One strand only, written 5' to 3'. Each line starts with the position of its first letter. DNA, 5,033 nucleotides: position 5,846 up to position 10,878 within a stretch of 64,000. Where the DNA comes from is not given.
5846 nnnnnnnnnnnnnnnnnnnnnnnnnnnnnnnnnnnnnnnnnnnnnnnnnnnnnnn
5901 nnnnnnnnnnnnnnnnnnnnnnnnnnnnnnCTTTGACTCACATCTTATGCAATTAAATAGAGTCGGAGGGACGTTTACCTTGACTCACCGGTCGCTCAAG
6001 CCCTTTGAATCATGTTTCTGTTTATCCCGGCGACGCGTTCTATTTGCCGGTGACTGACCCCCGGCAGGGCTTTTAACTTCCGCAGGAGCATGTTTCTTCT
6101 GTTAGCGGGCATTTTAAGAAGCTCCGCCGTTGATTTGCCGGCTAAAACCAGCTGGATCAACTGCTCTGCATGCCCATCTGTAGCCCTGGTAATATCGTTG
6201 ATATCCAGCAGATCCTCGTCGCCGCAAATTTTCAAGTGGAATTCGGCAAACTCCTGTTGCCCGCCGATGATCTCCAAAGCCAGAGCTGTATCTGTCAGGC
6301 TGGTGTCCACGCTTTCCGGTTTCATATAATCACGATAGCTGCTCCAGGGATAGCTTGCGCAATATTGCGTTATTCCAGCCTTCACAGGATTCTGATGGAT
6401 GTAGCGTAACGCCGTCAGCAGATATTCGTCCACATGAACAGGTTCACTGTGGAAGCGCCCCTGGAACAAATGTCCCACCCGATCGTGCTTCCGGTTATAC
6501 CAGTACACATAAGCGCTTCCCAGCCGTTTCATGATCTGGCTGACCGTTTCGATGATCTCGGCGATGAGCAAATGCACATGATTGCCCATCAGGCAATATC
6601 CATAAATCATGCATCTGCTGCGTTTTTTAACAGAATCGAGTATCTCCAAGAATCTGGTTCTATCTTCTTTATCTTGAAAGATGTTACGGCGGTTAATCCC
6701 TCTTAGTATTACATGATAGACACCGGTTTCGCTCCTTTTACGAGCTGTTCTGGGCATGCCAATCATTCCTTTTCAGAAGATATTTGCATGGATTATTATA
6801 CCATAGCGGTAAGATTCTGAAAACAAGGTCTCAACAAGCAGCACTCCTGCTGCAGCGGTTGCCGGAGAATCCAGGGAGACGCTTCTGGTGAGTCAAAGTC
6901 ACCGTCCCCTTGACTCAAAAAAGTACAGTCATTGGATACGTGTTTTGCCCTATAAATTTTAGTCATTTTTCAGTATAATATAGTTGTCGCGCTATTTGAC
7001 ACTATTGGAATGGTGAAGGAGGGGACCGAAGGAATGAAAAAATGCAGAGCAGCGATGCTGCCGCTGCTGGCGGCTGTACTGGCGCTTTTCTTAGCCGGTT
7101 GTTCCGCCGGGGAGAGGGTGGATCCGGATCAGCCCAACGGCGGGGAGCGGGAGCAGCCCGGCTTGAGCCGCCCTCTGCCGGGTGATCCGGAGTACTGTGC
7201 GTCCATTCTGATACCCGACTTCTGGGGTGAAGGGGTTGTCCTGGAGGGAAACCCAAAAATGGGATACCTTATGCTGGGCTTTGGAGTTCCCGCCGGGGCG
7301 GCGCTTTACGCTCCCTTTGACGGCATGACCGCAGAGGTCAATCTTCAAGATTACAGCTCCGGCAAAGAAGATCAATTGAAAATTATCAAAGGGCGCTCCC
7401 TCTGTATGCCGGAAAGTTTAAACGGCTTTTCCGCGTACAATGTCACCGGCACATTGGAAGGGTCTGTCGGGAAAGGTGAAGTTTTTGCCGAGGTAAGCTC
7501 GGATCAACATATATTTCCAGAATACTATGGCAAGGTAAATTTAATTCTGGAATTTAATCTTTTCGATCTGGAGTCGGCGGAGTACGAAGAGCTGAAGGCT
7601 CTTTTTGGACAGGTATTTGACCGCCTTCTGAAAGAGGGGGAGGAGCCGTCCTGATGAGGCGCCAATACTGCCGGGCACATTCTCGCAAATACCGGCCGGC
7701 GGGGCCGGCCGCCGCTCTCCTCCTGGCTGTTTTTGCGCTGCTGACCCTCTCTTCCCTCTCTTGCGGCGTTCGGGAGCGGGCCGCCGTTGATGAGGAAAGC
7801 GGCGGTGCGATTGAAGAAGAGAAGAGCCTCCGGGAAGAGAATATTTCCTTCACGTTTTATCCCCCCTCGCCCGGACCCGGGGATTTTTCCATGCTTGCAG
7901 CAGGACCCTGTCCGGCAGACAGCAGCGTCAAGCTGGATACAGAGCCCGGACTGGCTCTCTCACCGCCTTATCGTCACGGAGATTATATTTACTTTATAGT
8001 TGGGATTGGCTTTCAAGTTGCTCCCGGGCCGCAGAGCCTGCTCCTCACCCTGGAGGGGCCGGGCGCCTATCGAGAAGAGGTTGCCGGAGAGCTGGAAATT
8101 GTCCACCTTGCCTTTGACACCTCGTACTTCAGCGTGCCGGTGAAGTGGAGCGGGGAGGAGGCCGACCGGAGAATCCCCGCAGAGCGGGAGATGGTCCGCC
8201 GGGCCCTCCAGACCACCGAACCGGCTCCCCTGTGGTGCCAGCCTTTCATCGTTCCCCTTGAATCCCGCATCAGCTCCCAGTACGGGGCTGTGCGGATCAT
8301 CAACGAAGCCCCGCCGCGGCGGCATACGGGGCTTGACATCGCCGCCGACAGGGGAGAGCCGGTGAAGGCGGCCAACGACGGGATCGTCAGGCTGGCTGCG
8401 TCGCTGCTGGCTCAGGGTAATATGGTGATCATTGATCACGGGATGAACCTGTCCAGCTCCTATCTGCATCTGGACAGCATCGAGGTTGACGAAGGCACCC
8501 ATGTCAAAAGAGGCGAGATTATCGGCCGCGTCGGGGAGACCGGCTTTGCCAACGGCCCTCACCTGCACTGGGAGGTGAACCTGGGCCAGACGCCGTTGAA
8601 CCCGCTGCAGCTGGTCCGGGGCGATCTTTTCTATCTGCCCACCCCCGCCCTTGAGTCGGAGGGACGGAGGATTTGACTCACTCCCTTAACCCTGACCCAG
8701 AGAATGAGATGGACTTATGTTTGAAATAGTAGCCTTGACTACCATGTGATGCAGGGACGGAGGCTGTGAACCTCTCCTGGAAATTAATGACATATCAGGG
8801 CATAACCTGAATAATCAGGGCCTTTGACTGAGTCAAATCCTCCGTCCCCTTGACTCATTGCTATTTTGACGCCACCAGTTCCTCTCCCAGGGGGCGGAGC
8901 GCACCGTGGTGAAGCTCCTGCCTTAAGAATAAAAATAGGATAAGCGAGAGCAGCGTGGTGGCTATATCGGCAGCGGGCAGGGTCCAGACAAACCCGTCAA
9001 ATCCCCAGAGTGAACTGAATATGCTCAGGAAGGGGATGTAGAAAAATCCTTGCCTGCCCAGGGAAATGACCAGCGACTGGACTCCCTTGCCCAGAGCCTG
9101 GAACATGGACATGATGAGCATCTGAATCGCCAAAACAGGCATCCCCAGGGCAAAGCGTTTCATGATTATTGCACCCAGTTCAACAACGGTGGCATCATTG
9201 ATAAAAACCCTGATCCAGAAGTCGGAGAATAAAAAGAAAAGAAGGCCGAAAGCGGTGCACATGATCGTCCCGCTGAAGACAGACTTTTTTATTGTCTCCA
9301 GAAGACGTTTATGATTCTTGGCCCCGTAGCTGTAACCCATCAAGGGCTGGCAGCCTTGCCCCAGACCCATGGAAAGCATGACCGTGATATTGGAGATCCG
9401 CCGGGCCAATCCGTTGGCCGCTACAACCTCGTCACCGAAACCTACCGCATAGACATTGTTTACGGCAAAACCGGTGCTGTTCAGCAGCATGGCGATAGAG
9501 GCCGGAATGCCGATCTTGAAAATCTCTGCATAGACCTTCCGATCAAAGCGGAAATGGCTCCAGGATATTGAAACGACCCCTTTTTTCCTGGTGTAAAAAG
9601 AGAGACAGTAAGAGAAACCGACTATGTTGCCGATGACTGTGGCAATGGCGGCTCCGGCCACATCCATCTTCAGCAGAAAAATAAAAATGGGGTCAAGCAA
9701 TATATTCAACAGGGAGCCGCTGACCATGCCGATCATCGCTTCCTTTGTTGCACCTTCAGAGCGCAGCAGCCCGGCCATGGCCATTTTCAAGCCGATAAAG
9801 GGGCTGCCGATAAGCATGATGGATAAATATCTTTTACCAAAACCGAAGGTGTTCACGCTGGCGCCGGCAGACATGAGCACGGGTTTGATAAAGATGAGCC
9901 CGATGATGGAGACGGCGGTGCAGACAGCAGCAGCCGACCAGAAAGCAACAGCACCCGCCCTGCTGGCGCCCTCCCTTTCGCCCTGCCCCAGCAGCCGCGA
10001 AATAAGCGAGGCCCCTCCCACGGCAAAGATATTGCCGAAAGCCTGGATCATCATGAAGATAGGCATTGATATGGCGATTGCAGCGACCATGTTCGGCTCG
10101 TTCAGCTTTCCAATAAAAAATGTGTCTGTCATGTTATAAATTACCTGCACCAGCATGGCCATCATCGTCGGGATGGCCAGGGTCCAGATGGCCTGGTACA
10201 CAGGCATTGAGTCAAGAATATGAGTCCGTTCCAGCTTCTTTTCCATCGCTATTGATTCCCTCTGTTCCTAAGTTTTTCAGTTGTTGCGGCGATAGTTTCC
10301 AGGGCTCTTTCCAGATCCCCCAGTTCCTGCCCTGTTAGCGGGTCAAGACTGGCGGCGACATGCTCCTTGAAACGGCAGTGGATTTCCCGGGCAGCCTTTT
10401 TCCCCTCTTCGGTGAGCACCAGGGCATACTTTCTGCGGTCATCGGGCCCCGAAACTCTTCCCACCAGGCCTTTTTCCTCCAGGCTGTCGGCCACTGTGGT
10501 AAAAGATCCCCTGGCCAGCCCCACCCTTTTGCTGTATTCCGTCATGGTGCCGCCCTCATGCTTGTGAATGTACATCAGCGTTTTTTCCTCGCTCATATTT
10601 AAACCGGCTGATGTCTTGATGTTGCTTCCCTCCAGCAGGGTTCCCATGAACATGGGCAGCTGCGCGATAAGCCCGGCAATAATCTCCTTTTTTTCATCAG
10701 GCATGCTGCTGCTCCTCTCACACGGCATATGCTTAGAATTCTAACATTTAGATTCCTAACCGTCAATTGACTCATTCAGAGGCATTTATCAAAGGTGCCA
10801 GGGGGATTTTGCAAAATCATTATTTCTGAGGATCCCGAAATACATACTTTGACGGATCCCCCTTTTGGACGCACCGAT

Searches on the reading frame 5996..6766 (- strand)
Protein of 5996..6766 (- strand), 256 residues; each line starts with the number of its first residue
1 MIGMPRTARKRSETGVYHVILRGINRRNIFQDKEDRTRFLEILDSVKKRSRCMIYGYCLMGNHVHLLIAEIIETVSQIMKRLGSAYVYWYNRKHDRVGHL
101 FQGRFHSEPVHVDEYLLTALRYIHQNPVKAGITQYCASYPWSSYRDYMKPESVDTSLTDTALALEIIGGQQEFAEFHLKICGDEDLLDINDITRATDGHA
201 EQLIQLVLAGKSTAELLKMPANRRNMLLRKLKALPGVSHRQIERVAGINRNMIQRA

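Call 16: search_protein_families(library=pfam, proteins=[window:5996-6766:-], max_evalue=0.001)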
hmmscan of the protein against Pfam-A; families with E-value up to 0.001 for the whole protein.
window:5996-6766:- (256 aa): 1 family
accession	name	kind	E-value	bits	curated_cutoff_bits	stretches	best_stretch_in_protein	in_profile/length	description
PF01797.21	Y1_Tnp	-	7.3e-17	62.1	23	1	16-126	6-121/121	Transposase IS200 like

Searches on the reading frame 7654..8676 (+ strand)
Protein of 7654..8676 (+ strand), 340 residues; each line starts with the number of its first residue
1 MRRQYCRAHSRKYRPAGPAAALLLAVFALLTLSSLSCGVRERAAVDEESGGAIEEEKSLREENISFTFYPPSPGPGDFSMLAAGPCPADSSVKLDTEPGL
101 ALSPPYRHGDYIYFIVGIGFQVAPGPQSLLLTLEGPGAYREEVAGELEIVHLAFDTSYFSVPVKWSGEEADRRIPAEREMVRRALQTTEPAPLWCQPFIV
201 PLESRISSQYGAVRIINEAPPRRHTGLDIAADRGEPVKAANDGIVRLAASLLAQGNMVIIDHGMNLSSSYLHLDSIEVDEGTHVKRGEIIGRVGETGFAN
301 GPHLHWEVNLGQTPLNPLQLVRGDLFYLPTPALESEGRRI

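Call 16: search_protein_families(library=pfam, proteins=[window:7654-8676:+], max_evalue=0.001)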
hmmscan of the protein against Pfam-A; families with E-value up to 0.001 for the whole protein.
window:7654-8676:+ (340 aa): 1 family
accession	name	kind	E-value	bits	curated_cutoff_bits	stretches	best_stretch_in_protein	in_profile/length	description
PF01551.29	Peptidase_M23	-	1.6e-30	105.6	28.7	1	223-317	2-96/96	Peptidase family M23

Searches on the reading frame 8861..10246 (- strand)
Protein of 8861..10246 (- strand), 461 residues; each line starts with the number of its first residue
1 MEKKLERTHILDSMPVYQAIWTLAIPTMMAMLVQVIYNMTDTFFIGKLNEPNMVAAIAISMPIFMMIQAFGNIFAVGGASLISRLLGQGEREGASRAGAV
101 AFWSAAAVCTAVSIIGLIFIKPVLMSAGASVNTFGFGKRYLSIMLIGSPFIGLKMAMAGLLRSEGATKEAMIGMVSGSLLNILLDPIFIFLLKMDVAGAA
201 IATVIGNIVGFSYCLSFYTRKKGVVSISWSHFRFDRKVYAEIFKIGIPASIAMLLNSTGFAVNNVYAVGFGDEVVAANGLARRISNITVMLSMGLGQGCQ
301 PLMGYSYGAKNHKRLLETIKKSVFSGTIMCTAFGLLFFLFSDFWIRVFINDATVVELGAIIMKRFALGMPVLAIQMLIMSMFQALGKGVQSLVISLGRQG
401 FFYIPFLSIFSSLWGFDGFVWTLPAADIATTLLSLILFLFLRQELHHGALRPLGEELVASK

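Call 16: search_protein_families(library=pfam, proteins=[window:8861-10246:-], max_evalue=0.001)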
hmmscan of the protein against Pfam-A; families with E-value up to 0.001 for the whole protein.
window:8861-10246:- (461 aa): 1 family
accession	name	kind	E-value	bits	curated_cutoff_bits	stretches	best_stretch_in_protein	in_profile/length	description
PF01554.23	MatE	-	6.3e-52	176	24.9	2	26-187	1-161/161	MatE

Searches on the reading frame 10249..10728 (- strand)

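Call 16: search_protein_families(library=pfam, proteins=[window:10249-10728:-], max_evalue=0.001)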
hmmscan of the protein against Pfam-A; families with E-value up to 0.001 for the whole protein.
window:10249-10728:- (159 aa): 5 families
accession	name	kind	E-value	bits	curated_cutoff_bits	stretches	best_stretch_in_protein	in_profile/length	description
PF01047.28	MarR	-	1.4e-09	38.1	24.6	1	43-100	1-58/59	MarR family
PF12802.13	MarR_2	-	1.1e-06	29.2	27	1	50-99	10-60/61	MarR family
PF22381.2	Staph_reg_Sar_Rot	-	5e-05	23.8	27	1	36-116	5-85/85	Transcriptional regulator SarA/Rot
PF01978.25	TrmB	-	0.00011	22.4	25.6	1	41-104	4-65/68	Sugar-specific transcriptional regulator TrmB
PF13463.12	HTH_27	-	0.00028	21.5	22.2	1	81-109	40-68/68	Winged helix DNA-binding domain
